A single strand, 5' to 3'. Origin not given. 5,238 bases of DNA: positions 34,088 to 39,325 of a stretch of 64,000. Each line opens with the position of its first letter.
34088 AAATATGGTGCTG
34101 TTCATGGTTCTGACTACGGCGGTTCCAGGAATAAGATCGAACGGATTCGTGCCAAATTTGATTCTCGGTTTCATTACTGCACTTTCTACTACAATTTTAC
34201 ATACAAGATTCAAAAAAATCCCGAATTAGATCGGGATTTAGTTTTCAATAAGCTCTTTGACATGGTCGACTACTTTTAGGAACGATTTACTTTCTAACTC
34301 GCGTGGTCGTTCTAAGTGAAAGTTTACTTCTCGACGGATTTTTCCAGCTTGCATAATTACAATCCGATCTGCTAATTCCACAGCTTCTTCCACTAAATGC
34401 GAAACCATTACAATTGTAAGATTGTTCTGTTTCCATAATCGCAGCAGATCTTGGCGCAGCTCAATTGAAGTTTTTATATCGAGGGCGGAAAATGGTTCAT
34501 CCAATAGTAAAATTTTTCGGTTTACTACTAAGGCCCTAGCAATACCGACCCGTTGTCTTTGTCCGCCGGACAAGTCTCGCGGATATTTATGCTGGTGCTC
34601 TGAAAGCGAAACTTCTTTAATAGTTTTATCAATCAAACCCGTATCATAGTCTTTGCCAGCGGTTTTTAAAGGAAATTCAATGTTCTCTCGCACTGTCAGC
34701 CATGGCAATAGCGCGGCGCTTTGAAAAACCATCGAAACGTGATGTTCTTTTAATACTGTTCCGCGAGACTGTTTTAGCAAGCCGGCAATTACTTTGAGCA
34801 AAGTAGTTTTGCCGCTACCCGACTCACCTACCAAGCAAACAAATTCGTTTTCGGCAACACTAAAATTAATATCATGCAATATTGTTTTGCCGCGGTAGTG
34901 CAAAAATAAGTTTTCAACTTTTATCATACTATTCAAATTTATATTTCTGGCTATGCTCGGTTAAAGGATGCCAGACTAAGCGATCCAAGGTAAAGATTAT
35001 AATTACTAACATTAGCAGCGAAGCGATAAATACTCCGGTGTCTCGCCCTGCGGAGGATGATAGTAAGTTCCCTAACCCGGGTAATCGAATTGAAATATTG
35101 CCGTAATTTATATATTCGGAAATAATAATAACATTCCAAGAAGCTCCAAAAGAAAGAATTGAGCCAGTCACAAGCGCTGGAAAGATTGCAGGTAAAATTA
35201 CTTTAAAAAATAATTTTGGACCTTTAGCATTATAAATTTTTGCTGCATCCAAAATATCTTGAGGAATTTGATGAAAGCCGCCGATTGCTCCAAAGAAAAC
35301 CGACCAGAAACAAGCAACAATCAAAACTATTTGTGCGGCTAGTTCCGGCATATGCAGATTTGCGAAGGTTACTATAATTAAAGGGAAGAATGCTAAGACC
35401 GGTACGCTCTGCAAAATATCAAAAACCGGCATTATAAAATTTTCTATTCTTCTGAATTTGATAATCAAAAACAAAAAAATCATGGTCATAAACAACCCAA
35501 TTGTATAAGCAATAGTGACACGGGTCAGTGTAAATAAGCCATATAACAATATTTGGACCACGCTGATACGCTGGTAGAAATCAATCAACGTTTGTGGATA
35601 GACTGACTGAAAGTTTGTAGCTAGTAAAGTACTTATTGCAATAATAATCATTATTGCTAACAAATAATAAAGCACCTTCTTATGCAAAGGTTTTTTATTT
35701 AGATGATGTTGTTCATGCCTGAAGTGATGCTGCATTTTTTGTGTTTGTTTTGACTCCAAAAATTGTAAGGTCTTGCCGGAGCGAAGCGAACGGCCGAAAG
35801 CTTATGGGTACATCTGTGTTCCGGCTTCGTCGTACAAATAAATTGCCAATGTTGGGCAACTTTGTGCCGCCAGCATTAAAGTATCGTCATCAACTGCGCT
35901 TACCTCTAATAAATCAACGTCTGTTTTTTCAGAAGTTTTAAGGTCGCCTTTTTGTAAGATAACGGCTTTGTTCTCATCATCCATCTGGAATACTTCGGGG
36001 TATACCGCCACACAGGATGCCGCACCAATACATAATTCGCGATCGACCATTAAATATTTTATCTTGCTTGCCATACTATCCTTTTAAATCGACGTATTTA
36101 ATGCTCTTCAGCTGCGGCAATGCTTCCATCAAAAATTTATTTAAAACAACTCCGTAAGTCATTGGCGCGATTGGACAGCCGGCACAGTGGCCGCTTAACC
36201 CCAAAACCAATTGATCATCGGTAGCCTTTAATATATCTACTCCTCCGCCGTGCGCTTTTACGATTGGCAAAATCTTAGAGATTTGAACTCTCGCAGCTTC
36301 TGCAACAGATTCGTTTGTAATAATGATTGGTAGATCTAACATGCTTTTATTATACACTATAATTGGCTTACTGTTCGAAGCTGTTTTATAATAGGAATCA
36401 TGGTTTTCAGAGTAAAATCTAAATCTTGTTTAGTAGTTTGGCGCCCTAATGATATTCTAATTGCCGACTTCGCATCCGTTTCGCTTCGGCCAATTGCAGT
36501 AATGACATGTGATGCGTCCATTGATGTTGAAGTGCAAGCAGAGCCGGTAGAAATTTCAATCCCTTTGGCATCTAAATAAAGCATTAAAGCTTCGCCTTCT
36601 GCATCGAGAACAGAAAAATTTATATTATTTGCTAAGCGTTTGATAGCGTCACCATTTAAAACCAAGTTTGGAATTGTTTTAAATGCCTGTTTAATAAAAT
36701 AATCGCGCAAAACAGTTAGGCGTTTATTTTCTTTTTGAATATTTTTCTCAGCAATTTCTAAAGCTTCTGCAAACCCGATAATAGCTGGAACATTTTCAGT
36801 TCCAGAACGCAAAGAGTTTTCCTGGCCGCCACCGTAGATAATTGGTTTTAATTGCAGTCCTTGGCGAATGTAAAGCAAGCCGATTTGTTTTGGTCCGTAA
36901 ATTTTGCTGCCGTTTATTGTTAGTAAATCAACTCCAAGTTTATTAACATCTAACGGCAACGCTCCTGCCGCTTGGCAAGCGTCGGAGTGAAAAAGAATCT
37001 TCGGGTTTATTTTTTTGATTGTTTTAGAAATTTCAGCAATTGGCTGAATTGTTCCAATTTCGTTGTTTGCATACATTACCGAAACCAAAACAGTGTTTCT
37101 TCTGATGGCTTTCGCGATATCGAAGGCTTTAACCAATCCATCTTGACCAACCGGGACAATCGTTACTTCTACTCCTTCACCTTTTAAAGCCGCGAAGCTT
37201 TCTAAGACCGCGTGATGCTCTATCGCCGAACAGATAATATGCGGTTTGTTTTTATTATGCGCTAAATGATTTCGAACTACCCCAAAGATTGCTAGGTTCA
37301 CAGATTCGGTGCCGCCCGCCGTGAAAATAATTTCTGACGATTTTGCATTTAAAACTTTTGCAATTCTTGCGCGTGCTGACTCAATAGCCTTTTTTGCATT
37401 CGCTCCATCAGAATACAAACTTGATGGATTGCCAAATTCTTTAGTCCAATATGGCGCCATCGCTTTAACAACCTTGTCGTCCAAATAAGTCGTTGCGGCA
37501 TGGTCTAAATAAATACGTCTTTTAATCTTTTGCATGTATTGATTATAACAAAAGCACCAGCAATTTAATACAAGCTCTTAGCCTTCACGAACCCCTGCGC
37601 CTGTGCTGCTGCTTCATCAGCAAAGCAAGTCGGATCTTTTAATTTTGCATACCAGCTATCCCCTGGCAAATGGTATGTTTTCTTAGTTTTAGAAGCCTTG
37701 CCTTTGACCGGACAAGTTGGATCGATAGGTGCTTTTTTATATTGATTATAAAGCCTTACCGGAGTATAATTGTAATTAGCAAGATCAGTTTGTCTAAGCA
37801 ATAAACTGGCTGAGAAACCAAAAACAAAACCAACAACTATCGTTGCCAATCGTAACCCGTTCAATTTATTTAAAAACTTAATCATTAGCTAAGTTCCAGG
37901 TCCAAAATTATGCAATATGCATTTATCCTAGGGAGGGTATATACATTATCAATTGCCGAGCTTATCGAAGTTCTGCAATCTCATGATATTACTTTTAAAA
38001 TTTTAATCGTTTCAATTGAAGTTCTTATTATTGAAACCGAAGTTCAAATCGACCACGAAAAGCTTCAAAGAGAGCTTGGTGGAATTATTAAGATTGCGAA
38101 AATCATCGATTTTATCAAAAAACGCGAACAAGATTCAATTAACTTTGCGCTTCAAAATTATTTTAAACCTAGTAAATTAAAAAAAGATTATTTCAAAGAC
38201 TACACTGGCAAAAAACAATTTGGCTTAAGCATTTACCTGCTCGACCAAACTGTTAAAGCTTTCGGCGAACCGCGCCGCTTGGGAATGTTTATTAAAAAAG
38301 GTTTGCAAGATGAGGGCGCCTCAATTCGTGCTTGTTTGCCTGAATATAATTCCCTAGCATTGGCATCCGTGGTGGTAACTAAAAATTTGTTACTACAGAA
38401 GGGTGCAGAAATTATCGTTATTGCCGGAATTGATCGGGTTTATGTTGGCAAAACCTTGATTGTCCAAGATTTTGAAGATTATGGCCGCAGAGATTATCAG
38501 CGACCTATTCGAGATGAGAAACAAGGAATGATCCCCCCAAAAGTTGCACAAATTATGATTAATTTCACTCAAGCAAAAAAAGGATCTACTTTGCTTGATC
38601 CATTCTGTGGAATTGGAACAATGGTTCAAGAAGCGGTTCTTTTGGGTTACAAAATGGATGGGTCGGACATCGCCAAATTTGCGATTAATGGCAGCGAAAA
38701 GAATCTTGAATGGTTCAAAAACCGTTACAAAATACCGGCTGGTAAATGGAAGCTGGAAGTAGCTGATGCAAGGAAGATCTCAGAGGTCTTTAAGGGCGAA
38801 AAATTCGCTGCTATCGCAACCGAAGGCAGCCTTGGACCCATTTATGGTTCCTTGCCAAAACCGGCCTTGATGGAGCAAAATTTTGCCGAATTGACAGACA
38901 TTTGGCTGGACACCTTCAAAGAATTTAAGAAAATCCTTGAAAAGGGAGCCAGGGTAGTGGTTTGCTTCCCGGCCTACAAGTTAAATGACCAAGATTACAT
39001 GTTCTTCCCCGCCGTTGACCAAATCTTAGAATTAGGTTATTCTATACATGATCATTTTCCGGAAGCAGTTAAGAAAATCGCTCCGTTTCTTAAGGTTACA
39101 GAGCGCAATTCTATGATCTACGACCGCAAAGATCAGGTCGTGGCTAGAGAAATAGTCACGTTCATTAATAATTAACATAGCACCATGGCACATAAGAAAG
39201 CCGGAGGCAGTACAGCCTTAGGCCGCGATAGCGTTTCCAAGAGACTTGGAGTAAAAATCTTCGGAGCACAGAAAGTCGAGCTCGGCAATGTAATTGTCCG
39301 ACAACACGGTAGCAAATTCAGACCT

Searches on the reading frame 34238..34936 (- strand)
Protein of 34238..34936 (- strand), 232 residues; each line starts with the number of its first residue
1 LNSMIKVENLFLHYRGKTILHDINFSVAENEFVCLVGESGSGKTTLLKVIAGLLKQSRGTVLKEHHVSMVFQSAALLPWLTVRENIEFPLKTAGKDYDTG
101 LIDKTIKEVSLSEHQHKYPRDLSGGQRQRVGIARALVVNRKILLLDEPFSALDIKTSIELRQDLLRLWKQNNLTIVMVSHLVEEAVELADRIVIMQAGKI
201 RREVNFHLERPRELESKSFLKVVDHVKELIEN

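Call 46: search_protein_families(library=pfam, proteins=[window:34238-34936:-], max_evalue=0.001)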
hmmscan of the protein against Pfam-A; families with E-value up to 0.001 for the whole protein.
window:34238-34936:- (232 aa): 13 families
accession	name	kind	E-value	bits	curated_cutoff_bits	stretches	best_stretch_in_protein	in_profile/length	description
PF00005.33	ABC_tran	-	3.5e-32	112.3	25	1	20-149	1-136/137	ABC transporter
PF13304.12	AAA_21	-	7.2e-08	33.3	27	0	32-54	1-26/304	AAA domain, putative AbiEii toxin, Type IV TA system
PF02463.25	SMC_N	-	1.5e-05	25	40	0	29-72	23-66/220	RecF/RecN/SMC N terminal domain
PF13191.12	AAA_16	-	2.2e-05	25.4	32.6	1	30-78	22-68/167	AAA ATPase domain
PF05729.18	NACHT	-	7e-05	23.2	26.7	1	32-68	2-37/167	NACHT domain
PF20703.3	nSTAND1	-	7.6e-05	22.9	27.1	1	26-68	29-69/379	Novel STAND NTPase 1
PF13401.12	AAA_22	-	0.00015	22.5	27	1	31-116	6-65/130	AAA domain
PF00931.28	NB-ARC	-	0.00031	20.5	23.5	1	29-147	17-108/248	NB-ARC domain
PF13476.12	AAA_23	-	0.0005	21.2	27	0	21-53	13-42/201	AAA domain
PF09818.15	ABC_ATPase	-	0.00069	19.2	23.2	0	120-197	156-248/283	P-loop domain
PF13245.12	AAA_19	-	0.00078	20.1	25.1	0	27-64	8-42/134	AAA domain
PF03193.22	RsgA_GTPase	-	0.00094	19.5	30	0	19-63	96-139/174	RsgA GTPase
PF13175.12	AAA_15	-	0.00098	19.3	32.1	0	29-62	22-51/374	AAA ATPase domain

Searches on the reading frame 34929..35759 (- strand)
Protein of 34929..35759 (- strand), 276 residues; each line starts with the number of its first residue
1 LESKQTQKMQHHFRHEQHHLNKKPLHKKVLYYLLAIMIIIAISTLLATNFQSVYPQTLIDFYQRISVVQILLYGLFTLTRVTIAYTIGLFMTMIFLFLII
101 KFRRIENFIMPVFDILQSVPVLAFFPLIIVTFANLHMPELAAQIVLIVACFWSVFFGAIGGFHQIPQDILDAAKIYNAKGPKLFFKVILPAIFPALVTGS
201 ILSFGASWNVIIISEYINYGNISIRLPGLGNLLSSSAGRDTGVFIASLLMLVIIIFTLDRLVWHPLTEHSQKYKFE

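Call 46: search_protein_families(library=pfam, proteins=[window:34929-35759:-], max_evalue=0.001)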
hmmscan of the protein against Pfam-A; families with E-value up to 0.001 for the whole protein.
window:34929-35759:- (276 aa): 1 family
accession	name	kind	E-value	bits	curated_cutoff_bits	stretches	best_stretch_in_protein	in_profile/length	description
PF00528.27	BPD_transp_1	-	1e-19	71.4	26.4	1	86-261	3-174/184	Binding-protein-dependent transport system inner membrane component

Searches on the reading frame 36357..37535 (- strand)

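Call 46: search_protein_families(library=pfam, proteins=[window:36357-37535:-], max_evalue=0.001)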
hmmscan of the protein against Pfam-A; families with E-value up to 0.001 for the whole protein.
window:36357-37535:- (392 aa): 3 families
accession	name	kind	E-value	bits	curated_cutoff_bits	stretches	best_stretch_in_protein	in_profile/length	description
PF00266.25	Aminotran_5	-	8.5e-80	268.9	21.5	1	8-373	1-369/371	Aminotransferase class-V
PF06838.17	Met_gamma_lyase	-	1.2e-05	24.5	24.2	1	59-212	65-222/405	Methionine gamma-lyase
PF01212.27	Beta_elim_lyase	-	7.9e-05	22.6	27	1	55-193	38-176/288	Beta-eliminating lyase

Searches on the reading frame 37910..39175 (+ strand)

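Call 90: search_protein_families(library=pfam, proteins=[window:37910-39175:+], max_evalue=0.0001)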
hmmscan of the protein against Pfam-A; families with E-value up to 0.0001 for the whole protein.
window:37910-39175:+ (421 aa): 2 families
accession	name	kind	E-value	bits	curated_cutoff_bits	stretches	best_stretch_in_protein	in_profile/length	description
PF01170.24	UPF0020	-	1.5e-08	35.1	22.3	1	202-251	6-55/197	RMKL-like, methyltransferase domain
PF01555.25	N6_N4_Mtase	-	6.1e-05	23.5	26.7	0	206-260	164-217/221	DNA methylase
